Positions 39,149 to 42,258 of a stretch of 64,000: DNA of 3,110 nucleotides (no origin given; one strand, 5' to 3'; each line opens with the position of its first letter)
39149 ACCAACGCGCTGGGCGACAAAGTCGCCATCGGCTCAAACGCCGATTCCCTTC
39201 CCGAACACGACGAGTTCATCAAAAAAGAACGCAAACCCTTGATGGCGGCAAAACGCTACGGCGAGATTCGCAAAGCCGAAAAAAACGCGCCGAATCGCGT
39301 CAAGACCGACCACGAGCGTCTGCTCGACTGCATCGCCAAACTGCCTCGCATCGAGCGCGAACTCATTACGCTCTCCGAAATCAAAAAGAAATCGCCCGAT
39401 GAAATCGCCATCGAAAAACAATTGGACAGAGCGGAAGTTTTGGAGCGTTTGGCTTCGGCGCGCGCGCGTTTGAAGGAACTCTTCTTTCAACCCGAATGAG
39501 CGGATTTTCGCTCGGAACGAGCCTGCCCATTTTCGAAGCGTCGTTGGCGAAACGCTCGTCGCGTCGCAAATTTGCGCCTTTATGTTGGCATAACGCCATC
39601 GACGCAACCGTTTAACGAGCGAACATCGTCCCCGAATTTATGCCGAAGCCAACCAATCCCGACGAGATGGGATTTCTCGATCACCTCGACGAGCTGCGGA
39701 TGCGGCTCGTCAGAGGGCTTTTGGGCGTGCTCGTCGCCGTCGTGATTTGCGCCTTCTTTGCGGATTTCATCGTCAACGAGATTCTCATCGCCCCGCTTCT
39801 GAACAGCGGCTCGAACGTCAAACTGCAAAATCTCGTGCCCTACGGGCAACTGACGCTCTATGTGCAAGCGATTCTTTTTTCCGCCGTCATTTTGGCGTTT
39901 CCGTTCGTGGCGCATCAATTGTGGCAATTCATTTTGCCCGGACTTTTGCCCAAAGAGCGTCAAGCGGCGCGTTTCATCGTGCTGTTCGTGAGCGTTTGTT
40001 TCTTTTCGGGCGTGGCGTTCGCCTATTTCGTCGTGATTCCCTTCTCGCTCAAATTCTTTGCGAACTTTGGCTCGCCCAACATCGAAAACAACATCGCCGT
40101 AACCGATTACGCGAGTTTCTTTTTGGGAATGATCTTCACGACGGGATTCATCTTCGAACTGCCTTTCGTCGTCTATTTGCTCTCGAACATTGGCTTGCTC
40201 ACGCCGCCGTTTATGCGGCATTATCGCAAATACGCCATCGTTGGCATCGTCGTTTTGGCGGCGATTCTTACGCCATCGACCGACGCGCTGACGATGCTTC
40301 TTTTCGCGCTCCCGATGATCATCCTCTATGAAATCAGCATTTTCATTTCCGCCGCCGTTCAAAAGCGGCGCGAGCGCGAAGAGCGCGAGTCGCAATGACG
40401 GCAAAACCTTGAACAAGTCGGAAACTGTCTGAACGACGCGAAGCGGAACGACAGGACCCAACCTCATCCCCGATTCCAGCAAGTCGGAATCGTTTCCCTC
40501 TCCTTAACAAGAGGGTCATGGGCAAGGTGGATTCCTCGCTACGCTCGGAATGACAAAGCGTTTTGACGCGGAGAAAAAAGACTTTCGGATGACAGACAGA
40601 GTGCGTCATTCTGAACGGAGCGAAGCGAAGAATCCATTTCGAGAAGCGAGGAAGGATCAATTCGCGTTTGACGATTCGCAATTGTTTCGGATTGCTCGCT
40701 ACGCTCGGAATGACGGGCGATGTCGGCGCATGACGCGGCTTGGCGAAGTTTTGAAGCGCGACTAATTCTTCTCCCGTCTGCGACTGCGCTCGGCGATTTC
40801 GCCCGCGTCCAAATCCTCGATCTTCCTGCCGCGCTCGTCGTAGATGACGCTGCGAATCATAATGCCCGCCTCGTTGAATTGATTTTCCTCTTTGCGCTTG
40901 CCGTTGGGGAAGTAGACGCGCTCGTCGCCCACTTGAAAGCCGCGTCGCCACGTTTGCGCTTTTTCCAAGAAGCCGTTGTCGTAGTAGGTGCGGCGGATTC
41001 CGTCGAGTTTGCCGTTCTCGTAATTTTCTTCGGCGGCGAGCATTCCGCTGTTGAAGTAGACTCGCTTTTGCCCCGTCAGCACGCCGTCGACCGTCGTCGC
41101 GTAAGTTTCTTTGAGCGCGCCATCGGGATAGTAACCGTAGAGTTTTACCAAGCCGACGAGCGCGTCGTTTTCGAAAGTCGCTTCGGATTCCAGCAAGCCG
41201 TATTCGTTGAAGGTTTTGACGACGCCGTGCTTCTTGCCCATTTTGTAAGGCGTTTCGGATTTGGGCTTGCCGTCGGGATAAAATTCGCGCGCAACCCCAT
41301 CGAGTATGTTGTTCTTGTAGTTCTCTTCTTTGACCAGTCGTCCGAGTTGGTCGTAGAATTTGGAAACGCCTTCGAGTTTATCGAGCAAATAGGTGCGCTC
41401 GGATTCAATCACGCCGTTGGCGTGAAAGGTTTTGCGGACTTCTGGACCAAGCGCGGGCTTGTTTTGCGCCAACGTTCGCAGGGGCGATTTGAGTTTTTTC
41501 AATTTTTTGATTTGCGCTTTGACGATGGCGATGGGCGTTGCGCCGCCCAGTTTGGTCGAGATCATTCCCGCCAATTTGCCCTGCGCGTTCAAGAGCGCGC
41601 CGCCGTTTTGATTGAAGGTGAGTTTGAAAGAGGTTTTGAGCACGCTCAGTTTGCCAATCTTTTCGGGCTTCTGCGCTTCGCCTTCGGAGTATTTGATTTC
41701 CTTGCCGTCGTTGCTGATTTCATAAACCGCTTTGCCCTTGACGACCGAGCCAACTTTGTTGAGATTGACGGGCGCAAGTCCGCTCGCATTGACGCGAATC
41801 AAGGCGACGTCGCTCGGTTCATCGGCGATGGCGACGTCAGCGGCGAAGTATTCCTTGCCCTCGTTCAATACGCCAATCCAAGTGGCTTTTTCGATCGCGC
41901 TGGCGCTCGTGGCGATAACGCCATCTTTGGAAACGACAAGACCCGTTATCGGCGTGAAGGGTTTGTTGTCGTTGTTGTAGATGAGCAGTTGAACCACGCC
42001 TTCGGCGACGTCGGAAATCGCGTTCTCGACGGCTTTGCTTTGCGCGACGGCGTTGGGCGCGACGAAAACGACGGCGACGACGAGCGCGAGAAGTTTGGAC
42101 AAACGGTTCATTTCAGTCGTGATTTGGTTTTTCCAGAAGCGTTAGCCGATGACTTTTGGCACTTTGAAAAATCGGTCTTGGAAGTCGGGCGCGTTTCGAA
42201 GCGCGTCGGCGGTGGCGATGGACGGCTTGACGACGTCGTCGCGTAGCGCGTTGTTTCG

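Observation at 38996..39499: BchX (chlorophyllide reductase Fe protein) carries a ~165-aa C-terminal extension ending in a sigma-70 region-4-like helix-turn-helix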

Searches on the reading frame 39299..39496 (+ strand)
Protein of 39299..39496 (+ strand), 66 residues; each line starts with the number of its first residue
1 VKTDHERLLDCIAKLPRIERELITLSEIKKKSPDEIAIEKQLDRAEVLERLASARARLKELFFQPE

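Call 36: search_solved_structures(query=A3, max_evalue=1, show_alignments=3)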
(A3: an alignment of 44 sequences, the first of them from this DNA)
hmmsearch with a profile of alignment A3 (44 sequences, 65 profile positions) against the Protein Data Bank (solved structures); distinct sequences matched with E-value up to 1: 74 (the best 60 are shown).
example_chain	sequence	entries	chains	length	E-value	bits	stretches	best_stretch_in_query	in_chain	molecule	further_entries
8vd6_A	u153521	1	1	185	5.4e-12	48.8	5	20-55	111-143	CAP REPEAT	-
7qh5_A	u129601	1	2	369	1.2e-07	34.8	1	8-59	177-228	RNA polymerase sigma factor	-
6pfj_A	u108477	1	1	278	7.1e-06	29.2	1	6-50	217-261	RNA polymerase sigma factor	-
6pfv_A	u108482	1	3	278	8.2e-06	29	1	6-50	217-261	RNA polymerase sigma factor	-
6pmi_F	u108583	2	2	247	9.9e-06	28.7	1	5-59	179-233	RNA polymerase sigma factor FliA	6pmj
2h27_A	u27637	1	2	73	1.2e-05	28.5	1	9-57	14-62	RNA polymerase Sigma E factor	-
6in7_B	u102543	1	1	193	1.2e-05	28.4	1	10-57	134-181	RNA polymerase sigma-H factor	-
8z6g_B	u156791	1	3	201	1.3e-05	28.3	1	10-57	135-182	RNA polymerase sigma factor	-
8jzt_A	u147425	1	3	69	2.6e-05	27.4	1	5-59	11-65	RNA polymerase sigma factor SigF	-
1or7_A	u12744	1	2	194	9.5e-05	25.6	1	9-57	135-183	RNA polymerase sigma-E factor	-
1fse_A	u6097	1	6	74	0.0001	25.4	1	15-58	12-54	GERE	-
6jbq_F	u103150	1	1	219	0.00011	25.3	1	9-57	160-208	ECF RNA polymerase sigma-E factor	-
6jhe_A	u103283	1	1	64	0.00016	24.8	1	10-60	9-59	ECF RNA polymerase sigma factor SigW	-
9by5_A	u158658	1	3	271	0.0002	24.6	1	12-58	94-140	Response regulator receiver protein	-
4cxf_A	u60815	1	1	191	0.00026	24.2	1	6-61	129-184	RNA POLYMERASE SIGMA FACTOR CNRH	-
3vep_D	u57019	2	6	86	0.00075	22.7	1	6-59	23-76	Probable RNA polymerase sigma-D factor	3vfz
3hug_A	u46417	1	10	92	0.062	16.5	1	8-59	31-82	RNA polymerase sigma factor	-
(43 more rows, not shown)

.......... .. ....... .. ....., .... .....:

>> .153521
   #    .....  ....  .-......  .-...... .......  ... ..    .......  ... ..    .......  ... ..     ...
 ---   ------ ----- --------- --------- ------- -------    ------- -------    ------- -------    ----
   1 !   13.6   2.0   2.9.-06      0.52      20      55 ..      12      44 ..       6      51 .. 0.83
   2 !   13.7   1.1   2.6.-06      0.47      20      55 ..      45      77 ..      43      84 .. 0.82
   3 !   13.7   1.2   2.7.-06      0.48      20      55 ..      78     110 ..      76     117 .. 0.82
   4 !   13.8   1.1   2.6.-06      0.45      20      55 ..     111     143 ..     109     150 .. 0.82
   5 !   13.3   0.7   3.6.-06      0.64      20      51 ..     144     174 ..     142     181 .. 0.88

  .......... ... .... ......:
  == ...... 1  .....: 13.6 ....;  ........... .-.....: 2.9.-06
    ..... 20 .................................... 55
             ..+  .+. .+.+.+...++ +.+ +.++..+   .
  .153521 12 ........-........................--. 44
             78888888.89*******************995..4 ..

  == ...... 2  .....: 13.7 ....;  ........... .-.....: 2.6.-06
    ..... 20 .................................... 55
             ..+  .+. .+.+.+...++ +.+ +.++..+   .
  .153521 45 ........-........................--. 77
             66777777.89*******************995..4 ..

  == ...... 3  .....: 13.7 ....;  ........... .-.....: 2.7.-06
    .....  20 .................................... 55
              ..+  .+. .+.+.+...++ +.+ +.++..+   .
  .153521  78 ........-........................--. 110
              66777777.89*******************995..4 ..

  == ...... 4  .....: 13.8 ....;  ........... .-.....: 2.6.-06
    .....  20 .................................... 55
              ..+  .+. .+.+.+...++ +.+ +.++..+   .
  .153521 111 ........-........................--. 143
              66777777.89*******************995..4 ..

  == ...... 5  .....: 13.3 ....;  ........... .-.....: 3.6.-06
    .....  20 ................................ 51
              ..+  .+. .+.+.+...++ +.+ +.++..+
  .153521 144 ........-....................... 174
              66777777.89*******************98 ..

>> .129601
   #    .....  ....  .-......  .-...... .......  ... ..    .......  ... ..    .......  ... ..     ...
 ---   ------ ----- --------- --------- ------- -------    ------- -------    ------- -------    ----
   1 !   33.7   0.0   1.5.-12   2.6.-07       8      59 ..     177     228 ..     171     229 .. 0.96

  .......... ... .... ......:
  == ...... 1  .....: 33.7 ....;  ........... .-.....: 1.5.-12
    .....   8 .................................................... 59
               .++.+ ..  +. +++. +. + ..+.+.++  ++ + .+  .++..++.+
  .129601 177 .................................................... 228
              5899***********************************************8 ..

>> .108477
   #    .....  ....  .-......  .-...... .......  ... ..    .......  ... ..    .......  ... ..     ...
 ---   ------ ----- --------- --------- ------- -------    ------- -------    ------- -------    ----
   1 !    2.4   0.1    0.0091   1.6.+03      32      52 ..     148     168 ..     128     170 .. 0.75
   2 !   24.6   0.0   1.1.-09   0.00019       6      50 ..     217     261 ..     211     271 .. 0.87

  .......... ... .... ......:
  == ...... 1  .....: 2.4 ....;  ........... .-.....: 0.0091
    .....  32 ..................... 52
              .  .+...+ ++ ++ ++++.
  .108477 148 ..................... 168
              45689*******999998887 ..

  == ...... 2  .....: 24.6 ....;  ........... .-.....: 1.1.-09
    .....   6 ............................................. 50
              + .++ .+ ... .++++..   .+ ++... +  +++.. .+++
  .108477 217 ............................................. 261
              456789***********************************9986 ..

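Call 44: predict_structure(alignment_id=A3)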
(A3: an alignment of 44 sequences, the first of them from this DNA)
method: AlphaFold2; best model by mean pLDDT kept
length: 66 residues; sequences in the alignment: 44
mean_pLDDT: 87.9   pTM: 0.67
mean pLDDT of the five models: 87.9, 85.8, 85.0, 85.0, 84.6
residues with pLDDT >= 90: 36; 70-90: 26; 50-70: 4; < 50: 0
segments of 3 or more residues with pLDDT < 50: none
pLDDT, mean of each block of 10 residues (from residue 1): 77 90 92 94 94 91 72
secondary structure, 60 per line:
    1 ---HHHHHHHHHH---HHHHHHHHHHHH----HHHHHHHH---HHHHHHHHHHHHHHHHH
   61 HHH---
elements in order: H4-13 H17-28 H33-40 H44-63

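Call 50: fold_search(model_id=the predicted structure, library=pdb)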
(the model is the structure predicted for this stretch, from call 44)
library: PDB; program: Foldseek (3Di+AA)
matches with E <= 10: 447; with E <= 0.001: 0
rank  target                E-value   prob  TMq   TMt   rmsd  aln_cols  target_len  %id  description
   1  6dv9_F                1.1e-02  1.00  0.82  0.32   1.0        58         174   26  Crystal structure of Mycobacterium tuberculosis transcription initiation complex(ECF sigma factor L) containing 5nt RN (released 2019-02-20)
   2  3hug_K                2.0e-02  1.00  0.75  0.70   1.6        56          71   27  Crystal structure of Mycobacterium tuberculosis anti-sigma factor RslA in complex with -35 promoter binding domain of  (released 2010-03-02)
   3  2h27_A                2.3e-02  1.00  0.77  0.72   1.3        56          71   28  Crystal Structure of Escherichia coli SigmaE Region 4 Bound to its-35 Element DNA (released 2006-08-22)
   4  2h27_D                2.3e-02  1.00  0.77  0.74   1.4        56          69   28  Crystal Structure of Escherichia coli SigmaE Region 4 Bound to its-35 Element DNA (released 2006-08-22)
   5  5fgm                  2.4e-02  1.00  0.76  0.77   0.9        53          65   21  Streptomyces coelicolor SigR region 4 (released 2016-03-02)
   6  3hug_E                2.7e-02  1.00  0.76  0.69   1.6        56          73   27  Crystal structure of Mycobacterium tuberculosis anti-sigma factor RslA in complex with -35 promoter binding domain of  (released 2010-03-02)
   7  3hug_C                2.9e-02  1.00  0.75  0.65   1.6        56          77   27  Crystal structure of Mycobacterium tuberculosis anti-sigma factor RslA in complex with -35 promoter binding domain of  (released 2010-03-02)
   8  3vep_A                3.1e-02  1.00  0.80  0.76   1.4        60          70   23  Crystal structure of SigD4 in complex with its negative regulator RsdA (released 2013-02-13)
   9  3hug_G                3.1e-02  1.00  0.76  0.68   1.6        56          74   27  Crystal structure of Mycobacterium tuberculosis anti-sigma factor RslA in complex with -35 promoter binding domain of  (released 2010-03-02)
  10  9a50_A                3.1e-02  1.00  0.82  0.22   3.7        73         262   22  Integrative model of RPSB-RPOC by crosslinking MS and deep learning (released 2024-09-18)
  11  7lq4_A                3.3e-02  1.00  0.79  0.30   2.0        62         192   19  Rr (RsiG)2-(c-di-GMP)2-WhiG complex (released 2021-07-14)
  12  8z6g_B                3.3e-02  1.00  0.72  0.30   2.0        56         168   27  the AlgU-MucAcyto complex structure in Pseudomonas aeruginosa (released 2024-05-08)
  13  8z6g_D                3.3e-02  1.00  0.72  0.30   2.0        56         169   27  the AlgU-MucAcyto complex structure in Pseudomonas aeruginosa (released 2024-05-08)
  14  4nqw_A                3.5e-02  1.00  0.75  0.35   1.9        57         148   18  Structure of Mycobacterium tuberculosis extracytoplasmic function sigma factor SigK in complex with the cytosolic doma (released 2014-01-22)
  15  3hug_A                4.0e-02  1.00  0.75  0.63   1.6        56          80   27  Crystal structure of Mycobacterium tuberculosis anti-sigma factor RslA in complex with -35 promoter binding domain of  (released 2010-03-02)
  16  3vep_H                4.2e-02  1.00  0.83  0.78   2.2        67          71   22  Crystal structure of SigD4 in complex with its negative regulator RsdA (released 2013-02-13)
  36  3vep_D                7.9e-02  1.00  0.87  0.85   1.4        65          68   22  Crystal structure of SigD4 in complex with its negative regulator RsdA (released 2013-02-13)
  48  7qh5_B                1.8e-01  1.00  0.70  0.16   2.4        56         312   30  The crystal structure of the sigma factor SigG1 from Streptomyces tsukubaensis NRRL18488 (released 2022-12-21)
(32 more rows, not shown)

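Call 64: find_homologous_proteins(query=A3, max_evalue=0.001)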
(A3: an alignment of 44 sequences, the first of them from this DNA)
Query A3 (44 sequences): 707 candidates shared short words with the query, none scored E <= 0.001.

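Call 81: search_protein_families(library=ncbifam, alignment_id=A3, max_evalue=0.001)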
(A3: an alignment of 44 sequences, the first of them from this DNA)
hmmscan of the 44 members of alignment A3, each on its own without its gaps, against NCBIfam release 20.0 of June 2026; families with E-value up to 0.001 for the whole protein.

A. member 1, seq(66 aa): 9 families
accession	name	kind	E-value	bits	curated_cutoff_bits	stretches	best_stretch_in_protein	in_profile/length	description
TIGR02937.1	sigma70-ECF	superfamily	4.5e-06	26.4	42.9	1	4-60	107-163/165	sigma-70 family RNA polymerase sigma factor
NF058625.1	sigma_PG0214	equivalog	1.8e-05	24.5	130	1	4-63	103-162/170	GFO_1088 family ECF-type sigma factor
TIGR02985.1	Sig70_bacteroi1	subfamily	9.9e-05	22.6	126.4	1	6-60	106-160/162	RNA polymerase sigma-70 factor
NF007215.0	PRK09637.1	equivalog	0.00013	22.1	212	1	8-63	100-155/181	RNA polymerase sigma factor SigZ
NF007226.0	PRK09644.1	equivalog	0.00013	22.1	199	1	4-62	99-157/166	RNA polymerase sigma factor SigM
TIGR02989.1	Sig-70_gvs1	subfamily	0.00017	21.5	124.55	1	3-59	99-155/158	RNA polymerase sigma-70 factor, Rhodopirellula/Verrucomicrobium family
NF009170.0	PRK12517.1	subfamily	0.00017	21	197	1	3-62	117-176/188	RNA polymerase sigma factor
NF006930.0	PRK09415.1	subfamily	0.00034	20.5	198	1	2-62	115-175/179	RNA polymerase factor sigma C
NF009185.0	PRK12533.1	equivalog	0.00056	19.6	248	1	4-61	135-192/231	RNA polymerase sigma factor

B. families by the number of members that match (of 44 scanned): 63 families (the first 25 are shown)
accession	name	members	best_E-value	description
NF058625.1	sigma_PG0214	44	3.3e-12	GFO_1088 family ECF-type sigma factor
TIGR02937.1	sigma70-ECF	43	3.1e-10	sigma-70 family RNA polymerase sigma factor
TIGR02985.1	Sig70_bacteroi1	41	8.6e-10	RNA polymerase sigma-70 factor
NF007215.0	PRK09637.1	26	1.8e-08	RNA polymerase sigma factor SigZ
TIGR02950.1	SigM_subfam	24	6e-08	RNA polymerase sigma factor, SigM family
NF007226.0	PRK09644.1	23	8.4e-07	RNA polymerase sigma factor SigM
TIGR02989.1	Sig-70_gvs1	21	2.9e-06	RNA polymerase sigma-70 factor, Rhodopirellula/Verrucomicrobium family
NF009168.0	PRK12515.1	15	3.6e-07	RNA polymerase sigma factor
NF008888.0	PRK11922.1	14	1.9e-08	RNA polymerase sigma factor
TIGR02959.1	SigZ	14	1.6e-07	RNA polymerase sigma factor SigZ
NF006930.0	PRK09415.1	13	3.4e-07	RNA polymerase factor sigma C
NF006623.1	PRK09191.1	11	8.5e-06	PhyR family response regulator anti-anti-sigma factor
TIGR02984.1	Sig-70_plancto1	10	8.6e-07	RNA polymerase sigma-70 factor, Planctomycetaceae-specific subfamily 1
NF005385.0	PRK06930.1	10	6.5e-06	positive control sigma-like factor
TIGR02983.1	SigE-fam_strep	8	2.1e-06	SigE family RNA polymerase sigma factor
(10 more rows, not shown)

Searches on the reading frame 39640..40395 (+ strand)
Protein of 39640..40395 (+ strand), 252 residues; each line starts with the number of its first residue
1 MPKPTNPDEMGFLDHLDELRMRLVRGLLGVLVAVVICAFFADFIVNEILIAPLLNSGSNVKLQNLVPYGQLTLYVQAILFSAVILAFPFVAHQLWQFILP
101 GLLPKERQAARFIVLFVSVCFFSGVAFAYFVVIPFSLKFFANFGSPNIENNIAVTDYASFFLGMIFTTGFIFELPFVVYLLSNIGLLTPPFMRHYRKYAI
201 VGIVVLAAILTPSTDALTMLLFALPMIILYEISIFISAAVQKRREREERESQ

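Call 65: search_protein_families(library=pfam, proteins=[window:39640-40395:+], max_evalue=0.001)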
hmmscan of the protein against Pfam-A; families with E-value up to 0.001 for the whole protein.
window:39640-40395:+ (252 aa): 1 family
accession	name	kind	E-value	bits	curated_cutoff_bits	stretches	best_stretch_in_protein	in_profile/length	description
PF00902.23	TatC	-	1.4e-62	211.7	25.1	1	14-225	1-208/208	Sec-independent protein translocase protein (TatC)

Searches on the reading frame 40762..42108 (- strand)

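Call 65: search_protein_families(library=pfam, proteins=[window:40762-42108:-], max_evalue=0.001)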
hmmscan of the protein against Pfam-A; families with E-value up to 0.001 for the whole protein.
window:40762-42108:- (448 aa): 2 families
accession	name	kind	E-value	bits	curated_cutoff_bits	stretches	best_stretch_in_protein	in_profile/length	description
PF07661.19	MORN_2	-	2.8e-23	79.7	29.6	1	269-289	1-21/22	MORN repeat variant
PF13365.12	Trypsin_2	-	5e-14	53.7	27.6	1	55-182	2-144/144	Trypsin-like peptidase domain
